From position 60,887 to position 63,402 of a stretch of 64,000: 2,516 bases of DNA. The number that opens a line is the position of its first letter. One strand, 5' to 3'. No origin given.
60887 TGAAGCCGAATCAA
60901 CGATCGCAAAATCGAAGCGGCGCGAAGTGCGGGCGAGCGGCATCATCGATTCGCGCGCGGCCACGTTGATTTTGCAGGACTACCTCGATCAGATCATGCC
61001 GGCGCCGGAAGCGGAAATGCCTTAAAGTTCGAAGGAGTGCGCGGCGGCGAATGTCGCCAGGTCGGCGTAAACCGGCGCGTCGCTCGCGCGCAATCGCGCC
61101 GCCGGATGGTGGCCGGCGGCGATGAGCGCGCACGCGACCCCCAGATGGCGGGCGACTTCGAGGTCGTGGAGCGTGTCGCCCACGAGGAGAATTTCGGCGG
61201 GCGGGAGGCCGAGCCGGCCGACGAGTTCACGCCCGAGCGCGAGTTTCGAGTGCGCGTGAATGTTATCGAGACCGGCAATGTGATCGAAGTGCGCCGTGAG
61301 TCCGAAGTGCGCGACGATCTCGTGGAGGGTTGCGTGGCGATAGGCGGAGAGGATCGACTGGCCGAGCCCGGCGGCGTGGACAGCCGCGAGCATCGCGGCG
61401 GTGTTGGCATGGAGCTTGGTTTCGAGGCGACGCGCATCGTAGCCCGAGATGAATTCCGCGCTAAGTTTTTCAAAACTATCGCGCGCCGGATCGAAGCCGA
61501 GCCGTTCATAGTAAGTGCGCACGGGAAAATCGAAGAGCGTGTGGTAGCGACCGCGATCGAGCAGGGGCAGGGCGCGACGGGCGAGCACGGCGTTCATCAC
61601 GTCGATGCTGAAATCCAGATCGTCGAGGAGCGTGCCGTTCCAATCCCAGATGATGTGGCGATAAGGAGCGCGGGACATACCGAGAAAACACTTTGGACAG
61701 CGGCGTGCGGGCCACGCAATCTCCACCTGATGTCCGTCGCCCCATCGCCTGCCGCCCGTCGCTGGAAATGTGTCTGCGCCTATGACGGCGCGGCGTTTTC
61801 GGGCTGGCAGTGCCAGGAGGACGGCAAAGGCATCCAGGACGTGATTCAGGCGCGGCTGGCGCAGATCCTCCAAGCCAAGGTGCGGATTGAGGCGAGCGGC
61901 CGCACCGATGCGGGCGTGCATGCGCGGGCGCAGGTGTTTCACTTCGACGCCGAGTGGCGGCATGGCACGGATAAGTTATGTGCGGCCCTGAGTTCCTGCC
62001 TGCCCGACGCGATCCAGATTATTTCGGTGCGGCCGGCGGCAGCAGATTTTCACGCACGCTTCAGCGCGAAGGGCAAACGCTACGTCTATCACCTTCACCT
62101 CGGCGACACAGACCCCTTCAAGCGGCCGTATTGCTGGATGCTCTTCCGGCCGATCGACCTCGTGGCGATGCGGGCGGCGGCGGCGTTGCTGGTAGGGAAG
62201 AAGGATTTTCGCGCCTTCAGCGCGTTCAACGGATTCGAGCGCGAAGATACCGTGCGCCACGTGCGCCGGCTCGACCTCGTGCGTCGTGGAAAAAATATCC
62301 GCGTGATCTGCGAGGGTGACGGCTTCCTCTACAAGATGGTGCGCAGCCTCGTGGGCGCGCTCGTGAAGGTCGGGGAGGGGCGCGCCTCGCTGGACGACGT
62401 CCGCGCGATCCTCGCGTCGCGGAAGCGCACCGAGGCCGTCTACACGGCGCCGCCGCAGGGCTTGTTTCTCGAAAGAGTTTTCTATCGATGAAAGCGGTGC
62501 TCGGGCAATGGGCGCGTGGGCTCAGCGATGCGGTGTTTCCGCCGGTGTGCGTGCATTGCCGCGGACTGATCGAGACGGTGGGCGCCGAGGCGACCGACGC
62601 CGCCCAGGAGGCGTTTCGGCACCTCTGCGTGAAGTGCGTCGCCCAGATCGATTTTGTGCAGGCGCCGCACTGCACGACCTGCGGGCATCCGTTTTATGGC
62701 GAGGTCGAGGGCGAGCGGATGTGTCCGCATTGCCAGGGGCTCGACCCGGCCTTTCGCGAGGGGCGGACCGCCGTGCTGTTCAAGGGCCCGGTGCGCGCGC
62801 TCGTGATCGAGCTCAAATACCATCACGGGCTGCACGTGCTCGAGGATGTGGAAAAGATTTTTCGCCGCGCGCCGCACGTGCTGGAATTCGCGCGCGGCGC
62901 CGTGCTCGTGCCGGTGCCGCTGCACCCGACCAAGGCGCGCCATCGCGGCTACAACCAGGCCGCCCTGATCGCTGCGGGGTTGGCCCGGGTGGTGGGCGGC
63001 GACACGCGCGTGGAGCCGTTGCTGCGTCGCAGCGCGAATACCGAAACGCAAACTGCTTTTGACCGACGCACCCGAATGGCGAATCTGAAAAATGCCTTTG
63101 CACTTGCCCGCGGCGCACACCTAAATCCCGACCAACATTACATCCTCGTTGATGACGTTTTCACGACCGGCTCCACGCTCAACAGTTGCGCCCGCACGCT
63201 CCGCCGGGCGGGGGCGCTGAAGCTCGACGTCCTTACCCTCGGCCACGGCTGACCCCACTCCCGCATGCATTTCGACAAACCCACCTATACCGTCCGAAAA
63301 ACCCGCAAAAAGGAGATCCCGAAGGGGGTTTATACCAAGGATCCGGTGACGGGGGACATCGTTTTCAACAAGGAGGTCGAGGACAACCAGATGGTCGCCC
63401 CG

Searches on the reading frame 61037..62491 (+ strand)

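Call 75: search_protein_families(library=pfam, proteins=[window:61037-62491:+], max_evalue=0.00001)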
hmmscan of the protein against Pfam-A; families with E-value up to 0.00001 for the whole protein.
window:61037-62491:+ (484 aa): 1 family
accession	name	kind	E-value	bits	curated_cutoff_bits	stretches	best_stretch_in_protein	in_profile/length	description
PF01416.25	PseudoU_synth_1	-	1.5e-36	125.5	23.3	2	381-483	1-107/108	tRNA pseudouridine synthase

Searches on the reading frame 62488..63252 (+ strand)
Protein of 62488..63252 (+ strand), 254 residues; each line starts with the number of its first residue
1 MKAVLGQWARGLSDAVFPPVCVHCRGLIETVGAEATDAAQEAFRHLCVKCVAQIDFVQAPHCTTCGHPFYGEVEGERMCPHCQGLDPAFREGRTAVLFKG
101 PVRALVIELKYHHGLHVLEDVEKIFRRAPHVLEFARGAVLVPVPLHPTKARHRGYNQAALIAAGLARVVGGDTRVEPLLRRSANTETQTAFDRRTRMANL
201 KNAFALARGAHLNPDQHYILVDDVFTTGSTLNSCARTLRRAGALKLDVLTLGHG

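Call 75: search_protein_families(library=pfam, proteins=[window:62488-63252:+], max_evalue=0.00001)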
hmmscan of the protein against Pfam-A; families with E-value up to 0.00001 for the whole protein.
window:62488-63252:+ (254 aa): 1 family
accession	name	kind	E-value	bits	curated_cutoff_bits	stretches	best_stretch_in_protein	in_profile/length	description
PF18912.6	DZR_2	-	6.2e-09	36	27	1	13-83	2-56/56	Double zinc ribbon domain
